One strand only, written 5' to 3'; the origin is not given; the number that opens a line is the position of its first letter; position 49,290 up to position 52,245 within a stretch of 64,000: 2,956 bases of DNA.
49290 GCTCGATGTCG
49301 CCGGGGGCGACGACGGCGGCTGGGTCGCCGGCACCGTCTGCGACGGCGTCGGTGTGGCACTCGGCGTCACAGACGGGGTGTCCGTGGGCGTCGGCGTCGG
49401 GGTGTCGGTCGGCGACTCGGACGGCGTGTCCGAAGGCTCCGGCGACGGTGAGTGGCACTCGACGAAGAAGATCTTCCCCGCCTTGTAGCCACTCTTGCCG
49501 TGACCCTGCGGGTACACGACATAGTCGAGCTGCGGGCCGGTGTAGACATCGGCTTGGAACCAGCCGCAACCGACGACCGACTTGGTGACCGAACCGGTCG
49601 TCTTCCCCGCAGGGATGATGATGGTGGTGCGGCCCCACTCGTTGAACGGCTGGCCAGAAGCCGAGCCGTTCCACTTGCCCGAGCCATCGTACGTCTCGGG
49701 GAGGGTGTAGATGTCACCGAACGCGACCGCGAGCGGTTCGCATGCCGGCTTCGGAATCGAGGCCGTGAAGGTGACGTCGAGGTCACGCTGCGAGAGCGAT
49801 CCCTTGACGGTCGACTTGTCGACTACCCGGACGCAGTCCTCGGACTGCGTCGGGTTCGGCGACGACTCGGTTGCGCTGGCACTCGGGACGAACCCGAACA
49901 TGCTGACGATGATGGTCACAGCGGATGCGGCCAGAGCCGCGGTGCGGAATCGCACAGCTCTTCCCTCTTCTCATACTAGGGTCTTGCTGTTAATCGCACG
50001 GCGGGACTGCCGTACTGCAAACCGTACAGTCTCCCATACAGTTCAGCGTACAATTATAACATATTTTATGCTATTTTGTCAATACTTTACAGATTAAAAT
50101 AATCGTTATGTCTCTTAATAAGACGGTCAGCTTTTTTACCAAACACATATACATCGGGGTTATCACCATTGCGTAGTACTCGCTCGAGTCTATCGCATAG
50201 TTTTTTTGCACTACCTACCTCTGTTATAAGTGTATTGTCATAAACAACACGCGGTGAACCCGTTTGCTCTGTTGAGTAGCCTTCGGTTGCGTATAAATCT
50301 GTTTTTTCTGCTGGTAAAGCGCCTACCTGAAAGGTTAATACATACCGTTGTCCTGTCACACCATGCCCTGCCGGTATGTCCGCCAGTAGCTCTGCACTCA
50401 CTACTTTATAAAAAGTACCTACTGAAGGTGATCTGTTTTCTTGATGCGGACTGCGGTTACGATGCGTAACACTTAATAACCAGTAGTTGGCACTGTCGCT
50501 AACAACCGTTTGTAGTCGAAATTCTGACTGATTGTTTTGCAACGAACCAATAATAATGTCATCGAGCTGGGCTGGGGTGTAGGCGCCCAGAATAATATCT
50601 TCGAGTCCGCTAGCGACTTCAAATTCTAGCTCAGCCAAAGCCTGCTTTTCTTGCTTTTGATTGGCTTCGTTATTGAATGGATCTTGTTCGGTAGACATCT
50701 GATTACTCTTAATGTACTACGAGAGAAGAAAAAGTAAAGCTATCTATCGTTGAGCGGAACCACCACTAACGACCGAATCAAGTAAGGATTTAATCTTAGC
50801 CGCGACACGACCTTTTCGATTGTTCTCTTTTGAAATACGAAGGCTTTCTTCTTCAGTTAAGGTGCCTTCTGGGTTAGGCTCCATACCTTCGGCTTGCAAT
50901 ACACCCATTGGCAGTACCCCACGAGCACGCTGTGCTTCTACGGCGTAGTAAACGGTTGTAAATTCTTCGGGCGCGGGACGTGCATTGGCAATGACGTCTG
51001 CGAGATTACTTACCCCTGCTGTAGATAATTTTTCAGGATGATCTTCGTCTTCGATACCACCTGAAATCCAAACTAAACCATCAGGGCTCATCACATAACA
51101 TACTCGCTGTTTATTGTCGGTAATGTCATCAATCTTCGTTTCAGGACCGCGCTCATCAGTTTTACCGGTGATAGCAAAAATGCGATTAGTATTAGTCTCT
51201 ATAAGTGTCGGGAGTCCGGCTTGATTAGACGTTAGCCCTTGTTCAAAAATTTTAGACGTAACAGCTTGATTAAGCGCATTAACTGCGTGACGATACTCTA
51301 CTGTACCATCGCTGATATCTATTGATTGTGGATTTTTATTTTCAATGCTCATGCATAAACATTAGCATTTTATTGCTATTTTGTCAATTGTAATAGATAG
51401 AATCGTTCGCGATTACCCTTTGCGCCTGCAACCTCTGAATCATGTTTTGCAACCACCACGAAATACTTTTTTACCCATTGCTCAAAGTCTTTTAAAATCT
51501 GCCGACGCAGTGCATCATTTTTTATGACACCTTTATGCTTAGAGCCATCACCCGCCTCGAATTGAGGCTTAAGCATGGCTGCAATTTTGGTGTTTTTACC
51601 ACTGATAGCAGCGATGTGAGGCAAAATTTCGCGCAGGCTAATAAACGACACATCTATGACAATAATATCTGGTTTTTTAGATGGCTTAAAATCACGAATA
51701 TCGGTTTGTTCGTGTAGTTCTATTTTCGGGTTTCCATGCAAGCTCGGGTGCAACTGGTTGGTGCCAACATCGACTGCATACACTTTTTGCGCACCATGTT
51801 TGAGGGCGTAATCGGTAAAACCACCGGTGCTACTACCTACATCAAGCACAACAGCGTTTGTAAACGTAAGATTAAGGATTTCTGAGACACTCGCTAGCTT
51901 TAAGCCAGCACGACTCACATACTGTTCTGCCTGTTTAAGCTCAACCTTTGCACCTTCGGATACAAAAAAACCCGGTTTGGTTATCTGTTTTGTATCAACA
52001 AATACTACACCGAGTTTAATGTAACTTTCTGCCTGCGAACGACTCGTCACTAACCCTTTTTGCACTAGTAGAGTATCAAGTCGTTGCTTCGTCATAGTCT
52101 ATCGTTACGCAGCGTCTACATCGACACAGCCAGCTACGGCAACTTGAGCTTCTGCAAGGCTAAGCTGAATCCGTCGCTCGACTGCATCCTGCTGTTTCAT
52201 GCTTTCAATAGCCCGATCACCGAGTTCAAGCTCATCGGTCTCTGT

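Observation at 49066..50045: Abrupt ~1-kb G+C-rich island encoding an actinobacterial-style LAXTG surface protein in an A+T-leaning CPR-like genome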

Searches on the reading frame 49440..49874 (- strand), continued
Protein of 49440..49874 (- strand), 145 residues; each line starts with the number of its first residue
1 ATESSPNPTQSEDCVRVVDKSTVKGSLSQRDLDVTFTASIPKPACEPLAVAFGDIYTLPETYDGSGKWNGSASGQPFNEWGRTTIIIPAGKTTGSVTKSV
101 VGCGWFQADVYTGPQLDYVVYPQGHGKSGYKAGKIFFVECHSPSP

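Call 76: search_protein_families(library=ncbifam, proteins=[L094:1888-2766:+, L090:8739-9707:+, P0007, P0009], max_evalue=0.01)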
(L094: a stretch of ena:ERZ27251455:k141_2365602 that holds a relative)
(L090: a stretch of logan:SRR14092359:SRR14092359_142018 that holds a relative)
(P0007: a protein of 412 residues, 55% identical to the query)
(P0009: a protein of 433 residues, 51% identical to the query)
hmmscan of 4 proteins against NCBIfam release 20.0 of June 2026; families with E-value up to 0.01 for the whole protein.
L094:1888-2766:+ (292 aa): 3 families
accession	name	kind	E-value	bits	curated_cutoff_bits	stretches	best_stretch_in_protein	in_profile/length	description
NF033748.1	class_F_sortase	subfamily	4.4e-07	29.6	166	1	117-269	6-133/155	class F sortase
TIGR01076.1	sortase_fam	subfamily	8.2e-06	25.7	39.35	1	184-273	30-115/136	sortase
NF033745.1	class_C_sortase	subfamily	3e-05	23.9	160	1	195-240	136-180/220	class C sortase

L090:8739-9707:+ (322 aa): 0 families

P0007 (412 aa): 0 families

P0009 (433 aa): 0 families

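Call 77: find_encoding_contigs(protein=P0011, flank=10000, max_places=2)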
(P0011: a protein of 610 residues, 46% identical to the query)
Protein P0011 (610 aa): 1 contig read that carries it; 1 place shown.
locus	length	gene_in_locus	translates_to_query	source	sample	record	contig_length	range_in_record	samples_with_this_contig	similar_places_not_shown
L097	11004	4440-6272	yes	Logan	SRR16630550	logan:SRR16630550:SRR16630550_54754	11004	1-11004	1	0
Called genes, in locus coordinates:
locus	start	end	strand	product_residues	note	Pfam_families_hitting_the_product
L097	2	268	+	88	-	?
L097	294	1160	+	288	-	PF01427:Peptidase_M15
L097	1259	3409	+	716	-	-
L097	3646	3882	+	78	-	-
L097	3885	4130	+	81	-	-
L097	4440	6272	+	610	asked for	-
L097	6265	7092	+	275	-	PF04203:Sortase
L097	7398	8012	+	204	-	-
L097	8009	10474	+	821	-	-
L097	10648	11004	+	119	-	?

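Call 78: find_encoding_contigs(protein=P0013, flank=10000, max_places=2)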
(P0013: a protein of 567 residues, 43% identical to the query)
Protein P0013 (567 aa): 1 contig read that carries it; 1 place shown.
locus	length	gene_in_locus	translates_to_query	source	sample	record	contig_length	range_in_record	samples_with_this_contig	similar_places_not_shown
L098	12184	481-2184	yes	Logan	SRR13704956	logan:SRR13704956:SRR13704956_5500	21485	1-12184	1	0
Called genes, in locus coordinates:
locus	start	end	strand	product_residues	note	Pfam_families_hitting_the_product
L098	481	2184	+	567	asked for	PF27998:ArabinogalactanP (weak)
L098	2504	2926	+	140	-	PF04203:Sortase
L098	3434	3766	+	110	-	-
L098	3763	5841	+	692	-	-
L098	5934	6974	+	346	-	PF25216:Volactin (faint), PF11104:PilM_2, PF14450:FtsA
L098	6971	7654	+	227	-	-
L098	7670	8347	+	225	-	-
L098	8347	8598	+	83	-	-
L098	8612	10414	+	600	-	PF05157:MshEN, PF00437:T2SSE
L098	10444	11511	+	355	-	PF00437:T2SSE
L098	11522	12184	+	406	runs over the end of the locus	PF28597:T2SSF_N, PF00482:T2SSF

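Call 83: search_protein_families(library=pfam, alignment_id=A1, max_evalue=0.01)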
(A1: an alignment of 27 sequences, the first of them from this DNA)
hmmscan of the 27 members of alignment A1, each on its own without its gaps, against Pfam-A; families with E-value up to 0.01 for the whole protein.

A. member 1, seq(145 aa): 0 families

B. families by the number of members that match (of 27 scanned): 2 families
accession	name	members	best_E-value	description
PF16640.11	Big_3_5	2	0.0007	Bacterial Ig-like domain (group 3)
PF20579.4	LapA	1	0.00079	LapA domain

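Call 86: find_homologous_proteins(query=A1, max_evalue=0.00001)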
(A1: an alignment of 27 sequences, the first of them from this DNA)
Query A1 (27 sequences) (145 aa, profile of the alignment): 78 proteins with E <= 0.00001 among 1399 candidates.
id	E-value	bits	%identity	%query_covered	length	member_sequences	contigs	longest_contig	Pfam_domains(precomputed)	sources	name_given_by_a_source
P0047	1.7e-35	140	30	71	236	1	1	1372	-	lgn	-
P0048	1.8e-35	140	31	72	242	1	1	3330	-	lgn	-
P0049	2.3e-35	139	31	66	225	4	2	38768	-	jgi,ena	-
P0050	2.9e-35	139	28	79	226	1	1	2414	-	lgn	-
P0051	3.0e-35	139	28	94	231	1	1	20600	-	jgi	jgi:hypothetical protein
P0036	6.0e-35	138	30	83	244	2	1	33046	-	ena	-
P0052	6.6e-35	138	29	91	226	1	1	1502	-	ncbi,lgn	-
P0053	8.6e-35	138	30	66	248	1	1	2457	-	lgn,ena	-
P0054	1.0e-34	137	31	66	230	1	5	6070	-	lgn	-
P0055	1.0e-34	137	28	74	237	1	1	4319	-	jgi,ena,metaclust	metaclust:\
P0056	1.4e-34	137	29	71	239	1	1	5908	-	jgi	jgi:hypothetical protein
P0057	1.7e-34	137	32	72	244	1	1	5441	-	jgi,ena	-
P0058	1.8e-34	137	38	66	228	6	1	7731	-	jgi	jgi:hypothetical protein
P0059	2.5e-34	136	30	93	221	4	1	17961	-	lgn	-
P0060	2.9e-34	136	29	88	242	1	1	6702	-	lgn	-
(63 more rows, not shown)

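Call 90: search_dna_similar(query=window:49440-49874:-, collection=plasmids, mode=protein, max_evalue=0.001)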
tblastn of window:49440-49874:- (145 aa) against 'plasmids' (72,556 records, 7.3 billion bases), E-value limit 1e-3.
No match.

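Call 91: search_dna_similar(query=window:49440-49874:-, collection=phages, mode=protein, max_evalue=0.001)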
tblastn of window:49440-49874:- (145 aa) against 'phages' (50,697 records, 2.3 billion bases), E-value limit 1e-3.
No match.

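Call 94: list_cluster_members(proteins=[P0012, P0014, P0020, P0022, P0024, P0025, P0029, P0035, P0037, P0033])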
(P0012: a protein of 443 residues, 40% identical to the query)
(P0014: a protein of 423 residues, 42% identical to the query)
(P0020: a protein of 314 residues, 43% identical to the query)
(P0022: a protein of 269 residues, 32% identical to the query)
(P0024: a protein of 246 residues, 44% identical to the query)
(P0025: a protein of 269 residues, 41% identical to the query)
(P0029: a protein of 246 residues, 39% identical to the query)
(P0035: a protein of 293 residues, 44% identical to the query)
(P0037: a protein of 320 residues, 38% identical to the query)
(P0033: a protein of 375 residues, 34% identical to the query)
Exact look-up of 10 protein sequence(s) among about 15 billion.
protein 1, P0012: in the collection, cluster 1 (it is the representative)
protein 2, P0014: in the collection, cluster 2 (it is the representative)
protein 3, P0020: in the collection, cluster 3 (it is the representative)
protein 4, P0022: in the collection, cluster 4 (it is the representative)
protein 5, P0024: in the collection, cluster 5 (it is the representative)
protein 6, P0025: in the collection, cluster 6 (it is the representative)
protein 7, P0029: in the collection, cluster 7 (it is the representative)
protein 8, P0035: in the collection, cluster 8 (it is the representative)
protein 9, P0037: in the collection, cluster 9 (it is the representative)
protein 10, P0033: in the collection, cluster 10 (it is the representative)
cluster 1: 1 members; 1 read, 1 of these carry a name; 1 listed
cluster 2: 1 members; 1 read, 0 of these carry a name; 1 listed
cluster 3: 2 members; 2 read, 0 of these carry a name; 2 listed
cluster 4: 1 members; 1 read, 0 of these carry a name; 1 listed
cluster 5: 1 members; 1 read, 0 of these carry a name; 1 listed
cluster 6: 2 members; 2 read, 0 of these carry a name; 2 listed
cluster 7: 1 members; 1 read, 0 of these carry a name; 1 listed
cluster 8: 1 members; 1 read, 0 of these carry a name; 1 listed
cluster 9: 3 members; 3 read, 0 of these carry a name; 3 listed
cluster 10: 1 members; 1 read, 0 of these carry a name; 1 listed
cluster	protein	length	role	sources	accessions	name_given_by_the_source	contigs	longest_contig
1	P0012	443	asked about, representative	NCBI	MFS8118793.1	MAG: hypothetical protein ACMG55_09930 [Microcoleus sp.]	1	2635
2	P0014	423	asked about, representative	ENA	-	-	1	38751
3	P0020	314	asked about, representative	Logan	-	-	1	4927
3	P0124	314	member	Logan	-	-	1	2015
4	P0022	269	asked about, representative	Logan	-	-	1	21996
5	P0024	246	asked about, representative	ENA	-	-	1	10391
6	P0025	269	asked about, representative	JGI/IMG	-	-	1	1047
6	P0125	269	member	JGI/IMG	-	-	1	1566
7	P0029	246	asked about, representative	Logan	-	-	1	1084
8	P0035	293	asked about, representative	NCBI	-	-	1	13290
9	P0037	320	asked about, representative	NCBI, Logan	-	-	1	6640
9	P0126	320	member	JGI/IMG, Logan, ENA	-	-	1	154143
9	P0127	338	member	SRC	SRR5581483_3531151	-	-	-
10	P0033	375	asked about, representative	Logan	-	-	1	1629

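Call 95: find_encoding_contigs(protein=P0035, flank=6000, max_places=1)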
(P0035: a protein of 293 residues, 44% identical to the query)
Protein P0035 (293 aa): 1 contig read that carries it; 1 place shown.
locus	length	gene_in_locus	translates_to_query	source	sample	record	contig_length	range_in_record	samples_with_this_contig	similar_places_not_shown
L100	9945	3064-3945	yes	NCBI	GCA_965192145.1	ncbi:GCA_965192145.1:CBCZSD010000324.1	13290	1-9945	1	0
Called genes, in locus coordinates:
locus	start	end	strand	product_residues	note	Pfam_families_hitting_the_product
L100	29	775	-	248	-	PF01053:Cys_Met_Meta_PP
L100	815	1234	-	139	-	PF01053:Cys_Met_Meta_PP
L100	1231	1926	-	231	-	PF19700:DUF6198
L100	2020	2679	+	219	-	PF01625:PMSR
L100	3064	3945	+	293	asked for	-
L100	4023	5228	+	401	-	PF09587:PGA_cap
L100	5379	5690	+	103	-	PF13560:HTH_31, PF01381:HTH_3 (faint)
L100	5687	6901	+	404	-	PF07804:HipA_C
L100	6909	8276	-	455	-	PF00291:PALP, PF00571:CBS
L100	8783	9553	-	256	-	PF12811:BaxI_1, PF01027:Bax1-I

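Call 96: find_encoding_contigs(protein=P0024, flank=6000, max_places=1)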
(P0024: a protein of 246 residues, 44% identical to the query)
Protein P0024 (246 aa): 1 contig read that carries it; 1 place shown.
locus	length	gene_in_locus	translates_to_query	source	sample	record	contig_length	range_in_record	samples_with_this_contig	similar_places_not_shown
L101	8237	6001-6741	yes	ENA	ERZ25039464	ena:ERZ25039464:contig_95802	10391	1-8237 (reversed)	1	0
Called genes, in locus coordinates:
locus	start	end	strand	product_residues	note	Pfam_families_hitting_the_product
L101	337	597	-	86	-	-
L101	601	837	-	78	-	-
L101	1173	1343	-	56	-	-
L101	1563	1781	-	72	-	-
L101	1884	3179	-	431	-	-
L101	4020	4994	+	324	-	PF00665:rve (weak)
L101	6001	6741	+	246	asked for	-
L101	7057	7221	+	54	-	-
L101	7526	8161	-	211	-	-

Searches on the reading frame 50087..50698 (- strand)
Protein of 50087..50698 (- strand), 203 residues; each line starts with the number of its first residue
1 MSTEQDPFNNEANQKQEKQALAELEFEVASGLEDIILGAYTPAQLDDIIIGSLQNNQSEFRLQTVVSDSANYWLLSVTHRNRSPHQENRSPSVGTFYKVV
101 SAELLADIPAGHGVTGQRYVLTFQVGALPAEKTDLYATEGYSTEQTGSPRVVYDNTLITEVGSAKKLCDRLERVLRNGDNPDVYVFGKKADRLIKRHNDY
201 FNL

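Call 5: search_protein_families(library=pfam, proteins=[window:50087-50698:-], max_evalue=0.1)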
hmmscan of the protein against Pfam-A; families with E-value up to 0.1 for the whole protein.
window:50087-50698:- (203 aa): 0 families

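Call 6: search_protein_families(library=ncbifam, proteins=[window:50087-50698:-], max_evalue=0.1)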
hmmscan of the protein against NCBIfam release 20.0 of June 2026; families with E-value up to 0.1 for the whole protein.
window:50087-50698:- (203 aa): 0 families

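Call 14: find_related_loci(query=window:50087-50698:-, collection=genome_contigs, flank=6000)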
Query window:50087-50698:- (203 aa) in genome_contigs; peptide patterns used: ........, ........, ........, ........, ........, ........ (x = any residue, [..] = any of these).
110 stretches matched a pattern, but none encodes a relative of the query by tblastn (E <= 1e-3).

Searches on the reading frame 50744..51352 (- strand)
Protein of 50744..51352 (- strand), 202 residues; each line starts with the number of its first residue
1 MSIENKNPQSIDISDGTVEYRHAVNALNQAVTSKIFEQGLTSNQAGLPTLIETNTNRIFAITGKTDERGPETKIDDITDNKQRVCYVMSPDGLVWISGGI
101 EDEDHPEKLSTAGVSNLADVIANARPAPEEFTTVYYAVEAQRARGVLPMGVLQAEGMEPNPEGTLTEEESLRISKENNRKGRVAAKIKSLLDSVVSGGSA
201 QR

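Call 5: search_protein_families(library=pfam, proteins=[window:50744-51352:-], max_evalue=0.1)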
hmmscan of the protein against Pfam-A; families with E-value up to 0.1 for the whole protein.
window:50744-51352:- (202 aa): 0 families

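Call 6: search_protein_families(library=ncbifam, proteins=[window:50744-51352:-], max_evalue=0.1)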
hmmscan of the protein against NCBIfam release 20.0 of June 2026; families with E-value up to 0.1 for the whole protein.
window:50744-51352:- (202 aa): 2 families
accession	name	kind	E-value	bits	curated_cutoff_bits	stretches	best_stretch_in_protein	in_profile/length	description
TIGR03396.1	PC_PLC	equivalog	0.026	12.9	580.25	1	52-115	172-225/688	phosphocholine-specific phospholipase C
TIGR00106.1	TIGR00106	hypoth_equivalog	0.053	14.2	54.7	0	29-77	22-70/97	MTH1187 family thiamine-binding protein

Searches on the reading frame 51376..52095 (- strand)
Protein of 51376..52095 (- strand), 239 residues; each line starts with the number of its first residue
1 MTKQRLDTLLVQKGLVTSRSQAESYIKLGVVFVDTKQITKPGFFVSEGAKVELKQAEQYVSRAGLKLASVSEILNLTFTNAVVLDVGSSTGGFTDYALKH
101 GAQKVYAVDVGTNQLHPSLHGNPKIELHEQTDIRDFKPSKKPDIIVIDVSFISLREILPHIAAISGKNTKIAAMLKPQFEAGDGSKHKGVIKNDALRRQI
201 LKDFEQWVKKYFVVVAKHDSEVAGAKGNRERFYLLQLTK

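Call 81: search_protein_families(library=pfam, proteins=[window:51376-52095:-], max_evalue=0.001)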
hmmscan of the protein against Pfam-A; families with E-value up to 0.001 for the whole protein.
window:51376-52095:- (239 aa): 4 families
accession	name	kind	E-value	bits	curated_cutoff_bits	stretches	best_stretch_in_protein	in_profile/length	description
PF01728.25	FtsJ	-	9.5e-36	123.8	24.1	1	59-234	1-178/181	FtsJ-like methyltransferase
PF01479.30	S4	-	1e-10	41.6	22.8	1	4-50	1-47/48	S4 domain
PF13489.12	Methyltransf_23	-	1.4e-05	25.4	27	1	70-178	13-111/164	Methyltransferase domain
PF13649.12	Methyltransf_25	-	0.00083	20.4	27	0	83-147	1-70/97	Methyltransferase domain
